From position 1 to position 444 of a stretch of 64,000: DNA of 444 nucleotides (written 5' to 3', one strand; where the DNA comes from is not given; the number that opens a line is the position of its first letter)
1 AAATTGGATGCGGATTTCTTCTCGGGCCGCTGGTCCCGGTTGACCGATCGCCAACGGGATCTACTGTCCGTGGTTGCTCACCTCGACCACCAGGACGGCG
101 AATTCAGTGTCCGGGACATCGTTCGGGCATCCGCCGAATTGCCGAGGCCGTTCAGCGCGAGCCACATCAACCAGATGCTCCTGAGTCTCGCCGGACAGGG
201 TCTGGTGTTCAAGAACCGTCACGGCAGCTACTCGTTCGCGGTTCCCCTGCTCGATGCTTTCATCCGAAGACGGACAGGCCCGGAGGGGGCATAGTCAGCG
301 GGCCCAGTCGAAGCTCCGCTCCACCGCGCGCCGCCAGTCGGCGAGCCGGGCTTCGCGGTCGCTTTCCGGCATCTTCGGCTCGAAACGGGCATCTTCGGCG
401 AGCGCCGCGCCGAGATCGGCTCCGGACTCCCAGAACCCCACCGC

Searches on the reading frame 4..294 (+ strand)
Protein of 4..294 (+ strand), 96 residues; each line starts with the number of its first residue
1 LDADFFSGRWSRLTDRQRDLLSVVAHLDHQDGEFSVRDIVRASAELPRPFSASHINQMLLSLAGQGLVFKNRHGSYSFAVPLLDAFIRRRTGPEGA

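Call 35: search_protein_families(library=pfam, proteins=[window:4-294:+], max_evalue=0.01)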
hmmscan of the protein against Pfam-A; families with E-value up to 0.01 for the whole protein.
window:4-294:+ (96 aa): 0 families

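Call 56: search_protein_families(library=padloc, alignment_id=A3, max_evalue=0.00001)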
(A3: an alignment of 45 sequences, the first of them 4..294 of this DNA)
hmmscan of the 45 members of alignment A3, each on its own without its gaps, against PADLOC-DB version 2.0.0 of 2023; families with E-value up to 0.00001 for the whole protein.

A. member 1, window:4-294:+ (96 aa): 0 families

B. families by the number of members that match (of 45 scanned): 6 families
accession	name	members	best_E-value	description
PDLC05009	PDC-S37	1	0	-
PDLC02194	Hhe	1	4.7e-234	-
PDLC03920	MkoA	1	2.5e-26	-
PDLC03924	MkoC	1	1.4e-14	-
PDLC03921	MkoA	1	3.4e-09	-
PDLC04140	mad8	1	8.5e-09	mads_8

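Call 57: search_protein_families(library=pfam, alignment_id=A3, max_evalue=0.00001)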
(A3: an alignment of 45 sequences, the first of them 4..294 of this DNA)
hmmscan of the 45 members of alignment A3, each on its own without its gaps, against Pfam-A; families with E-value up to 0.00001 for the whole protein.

A. member 1, window:4-294:+ (96 aa): 0 families

B. families by the number of members that match (of 45 scanned): 58 families (the first 25 are shown)
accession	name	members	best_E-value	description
PF01850.27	PIN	3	1e-14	PIN domain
PF07969.17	Amidohydro_3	2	7.1e-82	Amidohydrolase family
PF22513.2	FitA-like_RHH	2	1.5e-19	Antitoxin FitA-like, ribbon-helix-helix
PF01979.26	Amidohydro_1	2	8.2e-16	Amidohydrolase family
PF00318.25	Ribosomal_S2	1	1.3e-89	Ribosomal protein S2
PF02786.22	CPSase_L_D2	1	3.8e-74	Carbamoyl-phosphate synthase L chain, ATP binding domain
PF00370.27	FGGY_N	1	7.4e-65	FGGY family of carbohydrate kinases, N-terminal domain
PF03601.19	Cons_hypoth698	1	6.4e-61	Conserved hypothetical protein 698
PF17941.7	PP_kinase_C_1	1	1.4e-60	Polyphosphate kinase C-terminal domain 1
PF21252.2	Glyco_hydro_109_C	1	4e-59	Glycosyl hydrolase 109, C-terminal domain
PF02882.25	THF_DHG_CYH_C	1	2e-58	Tetrahydrofolate dehydrogenase/cyclohydrolase, NAD(P)-binding domain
PF01765.24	RRF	1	2.5e-58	Ribosome recycling factor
PF02581.23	TMP-TENI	1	4.9e-47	Thiamine monophosphate synthase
PF00380.25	Ribosomal_S9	1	1e-46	Ribosomal protein S9/S16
PF02782.22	FGGY_C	1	1.4e-46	FGGY family of carbohydrate kinases, C-terminal domain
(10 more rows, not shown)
